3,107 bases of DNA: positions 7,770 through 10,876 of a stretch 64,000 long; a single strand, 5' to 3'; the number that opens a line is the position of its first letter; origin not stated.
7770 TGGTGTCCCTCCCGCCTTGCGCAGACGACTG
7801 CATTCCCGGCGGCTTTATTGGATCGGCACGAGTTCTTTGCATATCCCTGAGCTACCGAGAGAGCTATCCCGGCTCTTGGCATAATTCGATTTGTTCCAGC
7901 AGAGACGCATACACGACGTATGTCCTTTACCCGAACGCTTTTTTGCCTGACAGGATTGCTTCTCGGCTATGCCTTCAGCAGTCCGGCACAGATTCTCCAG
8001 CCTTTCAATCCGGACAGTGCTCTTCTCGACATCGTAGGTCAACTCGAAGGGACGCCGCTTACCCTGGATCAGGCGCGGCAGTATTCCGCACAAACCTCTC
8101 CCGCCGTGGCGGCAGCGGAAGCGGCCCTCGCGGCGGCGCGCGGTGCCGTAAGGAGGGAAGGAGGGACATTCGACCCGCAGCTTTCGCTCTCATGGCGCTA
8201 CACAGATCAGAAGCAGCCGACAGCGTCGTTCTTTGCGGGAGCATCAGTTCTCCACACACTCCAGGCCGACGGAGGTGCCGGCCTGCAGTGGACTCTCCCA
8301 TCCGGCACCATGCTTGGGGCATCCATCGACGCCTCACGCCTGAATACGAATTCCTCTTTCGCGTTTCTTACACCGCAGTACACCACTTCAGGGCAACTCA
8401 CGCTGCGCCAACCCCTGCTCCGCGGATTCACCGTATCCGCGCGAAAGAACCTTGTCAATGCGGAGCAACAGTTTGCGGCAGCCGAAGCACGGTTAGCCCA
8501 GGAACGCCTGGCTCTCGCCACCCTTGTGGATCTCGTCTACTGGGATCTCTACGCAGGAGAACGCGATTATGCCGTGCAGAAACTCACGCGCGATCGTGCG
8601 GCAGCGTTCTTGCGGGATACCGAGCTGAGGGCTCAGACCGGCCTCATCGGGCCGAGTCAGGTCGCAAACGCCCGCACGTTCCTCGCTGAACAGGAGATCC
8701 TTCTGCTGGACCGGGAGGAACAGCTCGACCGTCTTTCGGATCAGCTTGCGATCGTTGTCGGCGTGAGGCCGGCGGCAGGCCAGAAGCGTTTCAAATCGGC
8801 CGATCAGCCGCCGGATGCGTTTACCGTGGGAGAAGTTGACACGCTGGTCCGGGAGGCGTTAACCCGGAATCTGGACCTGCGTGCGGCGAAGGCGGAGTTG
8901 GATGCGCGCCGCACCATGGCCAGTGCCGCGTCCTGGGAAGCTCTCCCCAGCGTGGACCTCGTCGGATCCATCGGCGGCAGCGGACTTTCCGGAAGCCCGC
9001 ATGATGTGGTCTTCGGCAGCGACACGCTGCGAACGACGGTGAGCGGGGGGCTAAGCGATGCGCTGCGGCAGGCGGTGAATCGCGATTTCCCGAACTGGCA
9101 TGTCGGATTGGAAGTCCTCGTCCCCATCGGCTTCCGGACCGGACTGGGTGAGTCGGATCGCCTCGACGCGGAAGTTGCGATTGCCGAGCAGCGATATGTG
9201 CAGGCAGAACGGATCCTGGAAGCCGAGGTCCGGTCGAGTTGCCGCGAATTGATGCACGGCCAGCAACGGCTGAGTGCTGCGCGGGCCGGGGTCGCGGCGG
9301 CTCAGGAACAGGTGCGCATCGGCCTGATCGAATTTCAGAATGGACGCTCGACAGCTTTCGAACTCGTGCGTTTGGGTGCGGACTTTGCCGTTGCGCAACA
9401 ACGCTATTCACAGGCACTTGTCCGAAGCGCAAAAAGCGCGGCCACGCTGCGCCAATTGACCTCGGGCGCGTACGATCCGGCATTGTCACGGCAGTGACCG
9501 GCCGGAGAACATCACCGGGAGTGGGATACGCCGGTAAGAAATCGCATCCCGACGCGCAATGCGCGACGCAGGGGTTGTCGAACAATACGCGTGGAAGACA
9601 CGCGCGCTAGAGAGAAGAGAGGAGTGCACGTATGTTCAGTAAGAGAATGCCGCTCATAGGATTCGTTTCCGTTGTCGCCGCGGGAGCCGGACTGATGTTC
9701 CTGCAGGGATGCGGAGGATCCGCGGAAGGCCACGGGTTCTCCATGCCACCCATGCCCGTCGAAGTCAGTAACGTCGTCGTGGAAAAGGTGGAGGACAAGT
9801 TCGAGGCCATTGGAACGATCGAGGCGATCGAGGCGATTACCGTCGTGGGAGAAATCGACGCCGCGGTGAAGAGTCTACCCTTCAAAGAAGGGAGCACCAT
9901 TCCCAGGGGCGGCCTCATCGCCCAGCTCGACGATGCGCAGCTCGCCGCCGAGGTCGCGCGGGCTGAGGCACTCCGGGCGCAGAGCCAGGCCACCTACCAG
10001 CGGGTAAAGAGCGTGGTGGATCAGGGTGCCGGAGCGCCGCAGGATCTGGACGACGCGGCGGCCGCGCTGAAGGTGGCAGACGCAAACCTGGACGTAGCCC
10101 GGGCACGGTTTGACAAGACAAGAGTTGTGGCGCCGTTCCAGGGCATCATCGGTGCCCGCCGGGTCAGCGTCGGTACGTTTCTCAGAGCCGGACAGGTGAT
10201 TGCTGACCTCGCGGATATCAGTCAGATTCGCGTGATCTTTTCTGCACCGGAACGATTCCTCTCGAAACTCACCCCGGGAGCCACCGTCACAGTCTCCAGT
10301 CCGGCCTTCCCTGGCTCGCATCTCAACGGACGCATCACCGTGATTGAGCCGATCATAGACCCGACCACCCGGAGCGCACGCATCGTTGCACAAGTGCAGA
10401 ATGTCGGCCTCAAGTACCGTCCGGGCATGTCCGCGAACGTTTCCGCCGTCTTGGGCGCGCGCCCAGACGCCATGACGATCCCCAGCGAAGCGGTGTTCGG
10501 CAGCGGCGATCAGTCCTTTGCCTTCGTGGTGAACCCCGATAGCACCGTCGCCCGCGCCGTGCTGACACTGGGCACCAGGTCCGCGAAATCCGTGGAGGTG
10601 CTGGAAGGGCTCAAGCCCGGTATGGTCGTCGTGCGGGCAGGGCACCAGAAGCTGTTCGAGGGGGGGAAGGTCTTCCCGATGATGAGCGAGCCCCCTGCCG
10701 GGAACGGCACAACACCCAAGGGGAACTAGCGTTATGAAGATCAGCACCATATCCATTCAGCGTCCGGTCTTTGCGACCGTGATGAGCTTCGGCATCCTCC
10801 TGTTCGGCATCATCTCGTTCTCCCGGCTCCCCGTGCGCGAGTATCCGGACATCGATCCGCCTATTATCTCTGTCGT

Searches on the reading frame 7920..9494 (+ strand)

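Call 55: search_protein_families(library=pfam, proteins=[window:7920-9494:+], max_evalue=0.001)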
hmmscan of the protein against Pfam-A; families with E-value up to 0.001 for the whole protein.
window:7920-9494:+ (525 aa): 1 family
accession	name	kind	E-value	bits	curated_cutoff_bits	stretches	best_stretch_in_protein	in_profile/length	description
PF02321.23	OEP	-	1.3e-38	133.1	22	3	307-514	2-186/187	Outer membrane efflux protein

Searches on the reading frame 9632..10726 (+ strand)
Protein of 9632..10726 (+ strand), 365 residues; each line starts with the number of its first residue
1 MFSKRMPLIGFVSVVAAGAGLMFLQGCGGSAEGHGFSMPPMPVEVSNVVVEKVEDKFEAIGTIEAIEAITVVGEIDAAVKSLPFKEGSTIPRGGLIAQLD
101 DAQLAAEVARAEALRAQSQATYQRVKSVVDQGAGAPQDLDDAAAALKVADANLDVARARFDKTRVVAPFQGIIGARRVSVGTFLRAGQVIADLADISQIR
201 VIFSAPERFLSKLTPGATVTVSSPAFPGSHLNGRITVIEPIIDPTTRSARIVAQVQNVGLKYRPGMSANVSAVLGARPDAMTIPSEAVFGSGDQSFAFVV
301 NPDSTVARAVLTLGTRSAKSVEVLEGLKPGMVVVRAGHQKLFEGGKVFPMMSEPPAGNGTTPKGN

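Call 55: search_protein_families(library=pfam, proteins=[window:9632-10726:+], max_evalue=0.001)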
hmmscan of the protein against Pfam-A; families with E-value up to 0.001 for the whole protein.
window:9632-10726:+ (365 aa): 2 families
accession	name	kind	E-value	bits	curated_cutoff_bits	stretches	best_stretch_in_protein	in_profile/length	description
PF16576.10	HlyD_D23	-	9e-25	87.7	30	1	54-268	3-214/214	Barrel-sandwich domain of CusB or HlyD membrane-fusion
PF13437.12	HlyD_3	-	2.5e-13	51.1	22.2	1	165-265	2-106/106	HlyD family secretion protein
